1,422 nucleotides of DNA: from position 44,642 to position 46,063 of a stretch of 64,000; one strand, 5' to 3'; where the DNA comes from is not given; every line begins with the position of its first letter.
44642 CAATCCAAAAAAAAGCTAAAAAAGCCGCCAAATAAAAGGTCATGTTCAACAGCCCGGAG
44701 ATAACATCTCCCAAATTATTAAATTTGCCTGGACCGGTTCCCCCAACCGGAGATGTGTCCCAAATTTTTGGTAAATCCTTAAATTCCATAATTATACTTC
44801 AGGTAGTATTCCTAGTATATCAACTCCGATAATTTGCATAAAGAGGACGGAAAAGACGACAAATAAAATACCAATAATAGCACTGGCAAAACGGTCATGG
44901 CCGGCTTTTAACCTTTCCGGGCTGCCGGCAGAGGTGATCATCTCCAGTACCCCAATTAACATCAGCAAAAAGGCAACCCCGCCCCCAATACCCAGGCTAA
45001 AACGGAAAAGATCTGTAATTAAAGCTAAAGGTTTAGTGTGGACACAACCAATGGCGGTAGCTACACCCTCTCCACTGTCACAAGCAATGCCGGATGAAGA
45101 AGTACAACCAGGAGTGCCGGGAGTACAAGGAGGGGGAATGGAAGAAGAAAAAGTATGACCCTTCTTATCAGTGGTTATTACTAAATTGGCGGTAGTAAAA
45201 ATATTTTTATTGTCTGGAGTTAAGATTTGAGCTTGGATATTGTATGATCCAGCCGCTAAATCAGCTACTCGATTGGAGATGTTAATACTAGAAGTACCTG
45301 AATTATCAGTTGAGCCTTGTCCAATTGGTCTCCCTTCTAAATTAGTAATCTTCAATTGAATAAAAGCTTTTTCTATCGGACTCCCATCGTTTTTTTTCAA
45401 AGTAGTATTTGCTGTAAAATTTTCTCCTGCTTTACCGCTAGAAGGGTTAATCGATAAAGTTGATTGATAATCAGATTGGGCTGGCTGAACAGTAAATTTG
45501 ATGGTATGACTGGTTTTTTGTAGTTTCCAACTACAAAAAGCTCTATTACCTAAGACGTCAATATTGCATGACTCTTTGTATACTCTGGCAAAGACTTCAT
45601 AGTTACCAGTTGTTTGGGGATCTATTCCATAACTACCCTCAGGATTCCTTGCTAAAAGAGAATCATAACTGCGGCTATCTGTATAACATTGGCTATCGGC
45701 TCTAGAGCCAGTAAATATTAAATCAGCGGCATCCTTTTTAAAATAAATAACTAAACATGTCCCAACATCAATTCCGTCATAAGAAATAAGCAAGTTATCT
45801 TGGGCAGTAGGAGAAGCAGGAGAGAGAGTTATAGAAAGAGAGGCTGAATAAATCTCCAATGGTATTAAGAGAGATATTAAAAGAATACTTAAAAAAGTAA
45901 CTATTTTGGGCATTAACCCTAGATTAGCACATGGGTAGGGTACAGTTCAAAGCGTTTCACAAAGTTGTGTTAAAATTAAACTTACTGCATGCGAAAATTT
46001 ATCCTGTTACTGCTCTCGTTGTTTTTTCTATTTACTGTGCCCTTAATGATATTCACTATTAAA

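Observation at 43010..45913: Five tandem T4SS-pilin-like paralogs plus a large protein carrying the same C-terminal pilin module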

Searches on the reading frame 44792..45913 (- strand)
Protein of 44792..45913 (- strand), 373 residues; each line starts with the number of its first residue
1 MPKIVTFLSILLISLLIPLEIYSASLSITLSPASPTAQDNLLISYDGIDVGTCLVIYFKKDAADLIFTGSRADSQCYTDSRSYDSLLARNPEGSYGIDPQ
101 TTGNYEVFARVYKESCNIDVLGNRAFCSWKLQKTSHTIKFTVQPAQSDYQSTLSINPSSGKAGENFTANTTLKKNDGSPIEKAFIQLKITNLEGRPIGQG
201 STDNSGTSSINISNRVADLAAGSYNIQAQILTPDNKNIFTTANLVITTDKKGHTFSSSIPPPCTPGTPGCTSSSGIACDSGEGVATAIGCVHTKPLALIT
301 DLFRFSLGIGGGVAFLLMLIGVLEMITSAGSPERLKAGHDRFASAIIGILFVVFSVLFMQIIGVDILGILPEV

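Call 3: search_protein_families(library=pfam, proteins=[window:44792-45913:-], max_evalue=0.1)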
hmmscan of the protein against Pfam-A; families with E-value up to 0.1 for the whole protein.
window:44792-45913:- (373 aa): 5 families
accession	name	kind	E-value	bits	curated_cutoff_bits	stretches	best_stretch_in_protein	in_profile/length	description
PF18895.5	T4SS_pilin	-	2.8e-06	27.7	26.6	1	298-359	8-68/71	Type IV secretion system pilin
PF16640.11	Big_3_5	-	0.00087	20.3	35.5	1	153-229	1-68/88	Bacterial Ig-like domain (group 3)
PF02369.22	Big_1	-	0.0041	17.6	34.9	1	154-230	5-80/93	Bacterial Ig-like domain (group 1)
PF01835.25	MG2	-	0.011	16.5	32.8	1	161-228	12-80/96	MG2 domain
PF17789.7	MG4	-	0.073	13.7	24.7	0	161-213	11-61/95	Macroglobulin domain MG4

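Call 17: find_homologous_proteins(query=window:44792-45913:-)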
Query window:44792-45913:- (373 aa): 142 proteins with E <= 0.001 among 7287 candidates; the best 120 are listed.
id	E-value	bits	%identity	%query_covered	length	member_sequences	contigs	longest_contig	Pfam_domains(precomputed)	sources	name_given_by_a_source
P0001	1.1e-242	822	100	100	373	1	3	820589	PF18895.6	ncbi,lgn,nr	ncbi:MAG: hypothetical protein HYW45_01960 [Candidatus Daviesbacteria bacterium]|nr:MAG: hypothetica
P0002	1.0e-100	355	49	99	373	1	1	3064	PF18895.6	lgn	-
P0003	2.1e-74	269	36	94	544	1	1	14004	PF18895.6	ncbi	-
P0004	1.4e-73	266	41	94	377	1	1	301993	PF18895.6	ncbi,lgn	-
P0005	2.5e-42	163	34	92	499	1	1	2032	PF18895.6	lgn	-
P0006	1.3e-36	145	69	28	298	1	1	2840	PF18895.6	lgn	-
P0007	8.3e-36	142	66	28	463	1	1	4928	PF18895.6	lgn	-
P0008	3.4e-35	140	62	29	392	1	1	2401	PF18895.6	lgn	-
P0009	5.6e-35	139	53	38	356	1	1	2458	PF18895.6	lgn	-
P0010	2.0e-33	134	43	61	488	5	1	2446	PF18895.6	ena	-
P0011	2.6e-33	134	62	29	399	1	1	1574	PF18895.6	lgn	-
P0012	4.8e-33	133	59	28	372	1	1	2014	PF18895.6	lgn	-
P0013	1.2e-32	132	58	30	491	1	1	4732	PF18895.6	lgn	-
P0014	2.8e-32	130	46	40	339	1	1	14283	PF18895.6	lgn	-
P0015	2.9e-32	130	63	29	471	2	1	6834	PF18895.6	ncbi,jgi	-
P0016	5.7e-32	129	55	31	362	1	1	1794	PF18895.6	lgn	-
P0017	6.3e-32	129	62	26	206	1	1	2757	PF18895.6,PF14625.12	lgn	-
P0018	1.0e-31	128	58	28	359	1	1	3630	PF18895.6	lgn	-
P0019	1.2e-31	128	62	28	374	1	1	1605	PF18895.6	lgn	-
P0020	1.5e-31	128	65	26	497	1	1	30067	PF18895.6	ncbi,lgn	-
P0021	2.6e-31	127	64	27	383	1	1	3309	PF18895.6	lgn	-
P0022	2.8e-31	127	61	27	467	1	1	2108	PF18895.6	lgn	-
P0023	3.4e-31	127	55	29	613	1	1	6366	PF18895.6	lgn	-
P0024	4.6e-31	126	67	27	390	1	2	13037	PF18895.6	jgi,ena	-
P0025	6.6e-31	126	58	29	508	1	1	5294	PF18895.6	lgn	-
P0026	8.8e-31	125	60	28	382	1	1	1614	PF18895.6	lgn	-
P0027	1.0e-30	125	60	28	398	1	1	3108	PF18895.6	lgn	-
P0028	4.2e-30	123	59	27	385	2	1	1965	PF18895.6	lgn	-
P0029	9.0e-30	122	55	29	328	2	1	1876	PF25059.2,PF18895.6,PF00041.28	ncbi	-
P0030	1.2e-29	122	59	27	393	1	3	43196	PF18895.6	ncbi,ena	-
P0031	1.2e-29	122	56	31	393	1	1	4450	PF18895.6,PF00041.28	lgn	-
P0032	1.5e-29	121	47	39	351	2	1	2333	PF18895.6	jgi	-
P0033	1.6e-29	121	65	24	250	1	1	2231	PF18895.6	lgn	-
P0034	4.2e-29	120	59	30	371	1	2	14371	PF18895.6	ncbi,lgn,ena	-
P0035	4.7e-29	120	62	27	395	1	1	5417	PF18895.6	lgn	-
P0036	4.8e-29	120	56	27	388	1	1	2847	PF18895.6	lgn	-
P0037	5.2e-29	120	40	51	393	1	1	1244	PF18895.6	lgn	-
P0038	5.6e-29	119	60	29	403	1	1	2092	PF18895.6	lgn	-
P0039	7.1e-29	119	60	25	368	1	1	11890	PF18895.6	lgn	-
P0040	7.5e-29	119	52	28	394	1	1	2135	PF18895.6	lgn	-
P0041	8.7e-29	119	43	45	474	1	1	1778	PF18895.6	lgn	-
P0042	1.2e-28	118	44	44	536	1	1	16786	PF18895.6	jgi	jgi:hypothetical protein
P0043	1.4e-28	118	64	26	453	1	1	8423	PF18895.6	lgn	-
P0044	4.0e-28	117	54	29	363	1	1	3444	PF18895.6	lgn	-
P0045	5.5e-28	116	32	68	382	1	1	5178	PF18895.6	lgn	-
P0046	8.6e-28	116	54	29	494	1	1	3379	PF18895.6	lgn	-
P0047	9.0e-28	115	56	28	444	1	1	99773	PF18895.6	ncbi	-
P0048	1.8e-27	114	53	29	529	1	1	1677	PF18895.6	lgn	-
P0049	2.8e-27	114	58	27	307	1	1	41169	PF18895.6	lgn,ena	-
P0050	3.2e-27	114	54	31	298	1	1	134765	PF18895.6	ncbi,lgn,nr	ncbi:MAG: pilin [Candidatus Daviesbacteria bacterium]|nr:pilin [Candidatus Daviesbacteria bacterium]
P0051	7.6e-27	112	58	28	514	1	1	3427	PF18895.6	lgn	-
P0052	8.8e-27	112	57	27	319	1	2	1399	PF18895.6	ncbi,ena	-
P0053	9.1e-27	112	53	28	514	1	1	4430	PF18895.6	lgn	-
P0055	3.4e-26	110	51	29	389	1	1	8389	PF18895.6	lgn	-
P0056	3.9e-26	110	50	29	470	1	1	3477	PF18895.6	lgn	-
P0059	1.5e-25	108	57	27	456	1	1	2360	PF18895.6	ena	-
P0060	1.7e-25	108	53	26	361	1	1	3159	PF18895.6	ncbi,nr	ncbi:hypothetical protein HYS92_00055 [Candidatus Daviesbacteria bacterium]|nr:hypothetical protein 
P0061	2.5e-25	107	55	26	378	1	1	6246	PF18895.6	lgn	-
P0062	3.3e-25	107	50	27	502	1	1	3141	PF18895.6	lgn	-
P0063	3.4e-25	107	54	26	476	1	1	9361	PF18895.6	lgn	-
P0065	4.4e-25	107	62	23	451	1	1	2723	PF18895.6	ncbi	-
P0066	5.2e-25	106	59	23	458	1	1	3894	PF18895.6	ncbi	-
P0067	5.9e-25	106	54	27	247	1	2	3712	PF18895.6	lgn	-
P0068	6.1e-25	106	53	26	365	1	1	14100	PF18895.6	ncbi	-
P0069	1.3e-24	105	42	36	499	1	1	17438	PF18895.6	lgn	-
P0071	2.9e-24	104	50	27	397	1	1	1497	PF18895.6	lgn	-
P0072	5.3e-24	103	57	25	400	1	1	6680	PF18895.6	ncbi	-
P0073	5.5e-24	103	51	30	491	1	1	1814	PF18895.6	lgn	-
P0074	5.6e-24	103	49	29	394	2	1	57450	PF18895.6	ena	-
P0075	7.0e-24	103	52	29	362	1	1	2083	PF18895.6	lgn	-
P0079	1.5e-23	102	49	29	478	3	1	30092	PF18895.6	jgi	-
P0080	1.6e-23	101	60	23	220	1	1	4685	PF18895.6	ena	-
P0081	1.7e-23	101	52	29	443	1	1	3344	PF18895.6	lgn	-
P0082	1.8e-23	101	51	27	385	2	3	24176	PF18895.6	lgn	-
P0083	2.6e-23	101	61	23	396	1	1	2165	PF18895.6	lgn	-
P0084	2.6e-23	101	52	26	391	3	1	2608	PF18895.6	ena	-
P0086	3.4e-23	100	52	31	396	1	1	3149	PF18895.6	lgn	-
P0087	5.8e-23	100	58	24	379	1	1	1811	PF18895.6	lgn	-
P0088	7.5e-23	99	50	27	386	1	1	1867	PF18895.6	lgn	-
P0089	1.2e-22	99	38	45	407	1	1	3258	PF18895.6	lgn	-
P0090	1.7e-22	98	51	26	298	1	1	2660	PF18895.6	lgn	-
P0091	2.4e-22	98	43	32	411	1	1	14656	PF18895.6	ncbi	-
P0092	2.7e-22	97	51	26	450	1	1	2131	PF18895.6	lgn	-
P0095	5.2e-22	96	53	29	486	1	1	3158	PF18895.6,PF00041.28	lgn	-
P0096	1.6e-21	95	47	29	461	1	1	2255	PF18895.6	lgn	-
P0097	1.8e-21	95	58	23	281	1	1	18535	PF18895.6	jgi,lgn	-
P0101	3.9e-21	94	47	27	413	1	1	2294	PF18895.6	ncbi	-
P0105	1.8e-20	91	50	27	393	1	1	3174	PF18895.6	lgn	-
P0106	1.8e-20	91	48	27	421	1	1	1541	PF18895.6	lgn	-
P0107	2.3e-20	91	49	26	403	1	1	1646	PF18895.6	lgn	-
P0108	2.7e-20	91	35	62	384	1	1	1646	PF18895.6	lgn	-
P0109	3.0e-20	91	54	24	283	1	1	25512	PF18895.6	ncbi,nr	ncbi:hypothetical protein HY025_02795 [Candidatus Daviesbacteria bacterium]|nr:hypothetical protein 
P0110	3.3e-20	91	50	26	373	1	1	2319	PF18895.6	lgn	-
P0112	8.2e-20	89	55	23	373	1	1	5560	PF18895.6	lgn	-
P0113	1.6e-19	88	54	23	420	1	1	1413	PF18895.6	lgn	-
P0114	3.1e-19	87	48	24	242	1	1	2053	PF18895.6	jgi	jgi:hypothetical protein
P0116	9.4e-19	86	45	27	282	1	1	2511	PF18895.6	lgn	-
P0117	2.2e-18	85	50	24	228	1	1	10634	PF18895.6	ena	-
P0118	3.4e-18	84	43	26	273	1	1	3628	PF18895.6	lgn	-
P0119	5.0e-18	83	47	25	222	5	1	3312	PF18895.6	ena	-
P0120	6.2e-18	83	44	29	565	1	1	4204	PF18895.6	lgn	-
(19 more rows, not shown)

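Call 18: find_encoding_contigs(protein=P0004, flank=10000, max_places=2)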
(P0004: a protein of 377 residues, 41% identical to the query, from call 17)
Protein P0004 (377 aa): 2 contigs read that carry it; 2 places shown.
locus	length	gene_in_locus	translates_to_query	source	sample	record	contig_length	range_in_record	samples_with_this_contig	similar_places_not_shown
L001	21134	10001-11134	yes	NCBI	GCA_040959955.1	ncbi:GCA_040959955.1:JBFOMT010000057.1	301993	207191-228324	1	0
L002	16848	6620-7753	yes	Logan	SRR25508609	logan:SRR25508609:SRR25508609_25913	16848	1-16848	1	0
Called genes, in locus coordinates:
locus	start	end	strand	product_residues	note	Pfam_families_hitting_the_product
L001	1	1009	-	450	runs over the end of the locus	PF22422:MGH1-like_GH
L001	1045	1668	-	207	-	PF01728:FtsJ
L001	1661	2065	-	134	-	PF00293:NUDIX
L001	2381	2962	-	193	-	-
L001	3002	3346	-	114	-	-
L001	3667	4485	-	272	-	PF18912:DZR_2 (weak), PF00156:Pribosyltran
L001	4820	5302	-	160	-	PF01668:SmpB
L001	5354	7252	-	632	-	-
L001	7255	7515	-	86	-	PF18901:DUF5657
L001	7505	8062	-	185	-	-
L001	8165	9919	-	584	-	PF08486:SpoIID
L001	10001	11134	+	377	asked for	PF18895:T4SS_pilin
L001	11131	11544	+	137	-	PF18895:T4SS_pilin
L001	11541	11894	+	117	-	PF18895:T4SS_pilin (weak)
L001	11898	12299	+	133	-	PF18895:T4SS_pilin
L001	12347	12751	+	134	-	PF18895:T4SS_pilin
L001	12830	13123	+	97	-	PF18895:T4SS_pilin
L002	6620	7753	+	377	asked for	PF18895:T4SS_pilin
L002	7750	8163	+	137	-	PF18895:T4SS_pilin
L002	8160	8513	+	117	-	PF18895:T4SS_pilin (weak)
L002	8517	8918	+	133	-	PF18895:T4SS_pilin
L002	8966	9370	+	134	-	PF18895:T4SS_pilin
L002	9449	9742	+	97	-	PF18895:T4SS_pilin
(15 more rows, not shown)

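Call 19: find_encoding_contigs(protein=P0050, flank=10000, max_places=2)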
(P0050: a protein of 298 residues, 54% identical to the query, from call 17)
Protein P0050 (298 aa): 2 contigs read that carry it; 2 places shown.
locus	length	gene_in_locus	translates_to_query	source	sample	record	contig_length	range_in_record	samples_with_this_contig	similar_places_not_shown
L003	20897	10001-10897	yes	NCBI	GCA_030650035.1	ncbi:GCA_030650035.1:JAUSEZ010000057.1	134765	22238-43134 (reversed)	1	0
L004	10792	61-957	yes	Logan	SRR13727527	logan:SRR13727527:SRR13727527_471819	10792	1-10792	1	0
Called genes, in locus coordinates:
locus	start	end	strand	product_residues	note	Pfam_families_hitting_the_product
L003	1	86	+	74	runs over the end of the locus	PF18893:DUF5652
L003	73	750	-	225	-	PF01728:FtsJ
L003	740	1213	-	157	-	PF00293:NUDIX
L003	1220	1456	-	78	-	PF01541:GIY-YIG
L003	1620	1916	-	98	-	-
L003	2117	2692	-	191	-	-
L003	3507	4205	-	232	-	PF00156:Pribosyltran (weak)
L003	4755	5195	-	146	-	PF01668:SmpB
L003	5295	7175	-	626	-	-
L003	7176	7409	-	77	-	PF18901:DUF5657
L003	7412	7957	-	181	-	-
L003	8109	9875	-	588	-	PF08486:SpoIID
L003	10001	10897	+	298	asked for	PF18895:T4SS_pilin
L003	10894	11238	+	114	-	PF18895:T4SS_pilin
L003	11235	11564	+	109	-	PF18895:T4SS_pilin (weak)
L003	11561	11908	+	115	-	PF18895:T4SS_pilin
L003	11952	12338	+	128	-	PF18895:T4SS_pilin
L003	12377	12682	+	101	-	PF18895:T4SS_pilin (weak)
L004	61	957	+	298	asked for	PF18895:T4SS_pilin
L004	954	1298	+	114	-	PF18895:T4SS_pilin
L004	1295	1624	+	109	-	PF18895:T4SS_pilin (weak)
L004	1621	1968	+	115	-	PF18895:T4SS_pilin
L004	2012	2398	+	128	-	PF18895:T4SS_pilin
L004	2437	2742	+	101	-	PF18895:T4SS_pilin (weak)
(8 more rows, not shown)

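Call 21: find_related_loci(query=A2, collection=genome_contigs, flank=10000)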
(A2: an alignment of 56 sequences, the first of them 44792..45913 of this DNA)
Query A2 (373 aa) in genome_contigs; peptide patterns used: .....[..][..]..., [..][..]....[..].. (x = any residue, [..] = any of these).
185 stretches matched a pattern; 135 encode a relative of the query (tblastn E <= 1e-3); the best 80 are kept; 80 distinct loci.
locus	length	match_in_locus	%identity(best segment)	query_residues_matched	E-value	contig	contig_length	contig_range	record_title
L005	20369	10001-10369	51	248-369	8e-36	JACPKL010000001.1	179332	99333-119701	MAG: Candidatus Daviesbacteria bacterium isolate NC_groundwater_493_Ag_S-0.1um_36_17 S35_SO-1_scaffold_31176, whole geno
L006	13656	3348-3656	61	270-369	4e-35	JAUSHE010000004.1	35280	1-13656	MAG: Candidatus Daviesbacteria bacterium isolate E14_metabat.bin.170_sub E14_k141_1624865, whole genome shotgun sequence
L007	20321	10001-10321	58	262-369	1e-34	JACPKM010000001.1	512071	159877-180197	MAG: Candidatus Daviesbacteria bacterium isolate NC_groundwater_494_Ag_S-0.1um_37_28 S35_SO-1_scaffold_33038, whole geno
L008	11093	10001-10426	48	233-369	2e-34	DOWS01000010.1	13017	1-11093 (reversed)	MAG TPA_asm: Candidatus Daviesbacteria bacterium isolate UBA9644 contig_10941, whole genome shotgun sequence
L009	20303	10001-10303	60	270-369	1e-34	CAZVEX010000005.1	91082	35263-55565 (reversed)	MAG TPA_asm: uncultured Gammaproteobacteria bacterium isolate binchicken_co38_210 genome assembly, contig: NODE_633_leng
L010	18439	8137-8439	59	270-369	3e-34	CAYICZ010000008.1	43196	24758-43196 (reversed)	MAG TPA_asm: uncultured Gammaproteobacteria bacterium isolate ERP119705_co18_1 genome assembly, contig: NODE_870_length_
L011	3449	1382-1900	45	200-372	2e-34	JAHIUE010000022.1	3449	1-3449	MAG: Patescibacteria group bacterium isolate MM_PC_MetaG.mb.24 MM_PC_MetaG.mb.24_k141_317525, whole genome shotgun seque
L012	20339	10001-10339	58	265-369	5e-34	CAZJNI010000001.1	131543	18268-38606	MAG TPA_asm: uncultured Gammaproteobacteria bacterium isolate binchicken_co38_1358 genome assembly, contig: NODE_360_len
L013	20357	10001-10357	54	247-369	9e-34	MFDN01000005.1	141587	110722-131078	MAG: Candidatus Daviesbacteria bacterium RIFCSPLOWO2_01_FULL_39_23 rifcsplowo2_01_scaffold_174, whole genome shotgun seq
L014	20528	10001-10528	42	200-369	1e-33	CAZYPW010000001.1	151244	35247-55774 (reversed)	MAG TPA_asm: uncultured Gammaproteobacteria bacterium isolate binchicken_co38_269 genome assembly, contig: NODE_276_leng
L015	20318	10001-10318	55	270-369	4e-33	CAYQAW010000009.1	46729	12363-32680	MAG TPA_asm: uncultured Gammaproteobacteria bacterium isolate binchicken_co251_588 genome assembly, contig: NODE_1075_le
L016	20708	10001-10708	39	130-369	6e-33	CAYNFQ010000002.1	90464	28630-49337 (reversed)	MAG TPA_asm: uncultured Gammaproteobacteria bacterium isolate binchicken_co110_279 genome assembly, contig: NODE_661_len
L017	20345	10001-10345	54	263-369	5e-33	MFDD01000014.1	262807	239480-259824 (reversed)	MAG: Candidatus Daviesbacteria bacterium RIFCSPHIGHO2_02_FULL_43_12 rifcsphigho2_02_scaffold_89, whole genome shotgun se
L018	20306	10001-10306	56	268-369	6e-33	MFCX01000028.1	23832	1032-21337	MAG: Candidatus Daviesbacteria bacterium RIFCSPHIGHO2_02_FULL_39_12 rifcsphigho2_02_scaffold_3141, whole genome shotgun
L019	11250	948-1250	59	270-369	6e-33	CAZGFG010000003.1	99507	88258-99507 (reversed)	MAG TPA_asm: uncultured Gammaproteobacteria bacterium isolate binchicken_co125_1135 genome assembly, contig: NODE_445_le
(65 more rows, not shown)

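Call 41: search_protein_families(library=ncbifam, proteins=[window:44792-45913:-], max_evalue=1)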
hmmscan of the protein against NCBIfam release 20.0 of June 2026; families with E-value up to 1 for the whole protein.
window:44792-45913:- (373 aa): 1 family
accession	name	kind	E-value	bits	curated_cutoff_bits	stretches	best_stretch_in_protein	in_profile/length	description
NF058592.1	GxPGS_dom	subfamily_domain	0.01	15.9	45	1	192-228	31-65/65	PGS family Ig-like domain-containing protein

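Call 42: predict_structure(alignment_id=A2)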
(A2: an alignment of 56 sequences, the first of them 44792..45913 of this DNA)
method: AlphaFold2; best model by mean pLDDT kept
length: 373 residues; sequences in the alignment: 56
mean_pLDDT: 86.8   pTM: 0.52
mean pLDDT of the five models: 86.8, 85.9, 85.6, 84.4, 81.8
residues with pLDDT >= 90: 183; 70-90: 153; 50-70: 37; < 50: 0
segments of 3 or more residues with pLDDT < 50: none
pLDDT, mean of each block of 10 residues (from residue 1): 83 79 84 92 94 92 75 70 78 89 94 85 80 95 89 97 97 97 97 94 98 96 96 93 96 75 72 82 89 89 84 83 80 86 85 84 71 58
secondary structure, 60 per line:
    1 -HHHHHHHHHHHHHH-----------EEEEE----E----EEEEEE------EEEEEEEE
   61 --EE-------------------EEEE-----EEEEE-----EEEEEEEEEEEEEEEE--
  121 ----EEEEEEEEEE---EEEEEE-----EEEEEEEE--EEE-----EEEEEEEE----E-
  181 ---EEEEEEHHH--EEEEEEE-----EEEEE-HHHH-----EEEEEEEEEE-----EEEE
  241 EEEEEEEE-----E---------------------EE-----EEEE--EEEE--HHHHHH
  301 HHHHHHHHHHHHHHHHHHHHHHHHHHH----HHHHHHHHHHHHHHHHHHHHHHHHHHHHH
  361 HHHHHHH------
elements in order: H2-15 E27-31 E41-46 E53-60 E84-87 E93-97 E103-118 E125-134 E138-143 E149-156 E159-161 E167-174 E184-189 E195-201 E207-211 H213-216 E222-231 E237-248 E283-286 E289-292 H295-327 H332-367

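Call 56: search_protein_families(library=pfam, alignment_id=A2, max_evalue=0.001)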
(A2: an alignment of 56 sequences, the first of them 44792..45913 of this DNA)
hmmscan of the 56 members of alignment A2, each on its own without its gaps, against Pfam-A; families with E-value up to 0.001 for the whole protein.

A. member 1, window:44792-45913:- (373 aa): 2 families
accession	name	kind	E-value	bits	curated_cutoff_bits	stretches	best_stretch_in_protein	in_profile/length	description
PF18895.5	T4SS_pilin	-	2.8e-06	27.7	26.6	1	298-359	8-68/71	Type IV secretion system pilin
PF16640.11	Big_3_5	-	0.00087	20.3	35.5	1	153-229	1-68/88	Bacterial Ig-like domain (group 3)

B. families by the number of members that match (of 56 scanned): 5 families
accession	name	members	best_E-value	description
PF18895.5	T4SS_pilin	55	1.1e-11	Type IV secretion system pilin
PF00041.27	fn3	3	3e-07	Fibronectin type III domain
PF25059.1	FN3_DSCAM-DSCAML_C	2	4.2e-06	DSCAM/DSCAML C-terminal Fn3-like domain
PF16640.11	Big_3_5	1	0.00087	Bacterial Ig-like domain (group 3)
PF02369.22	Big_1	1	0.00095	Bacterial Ig-like domain (group 1)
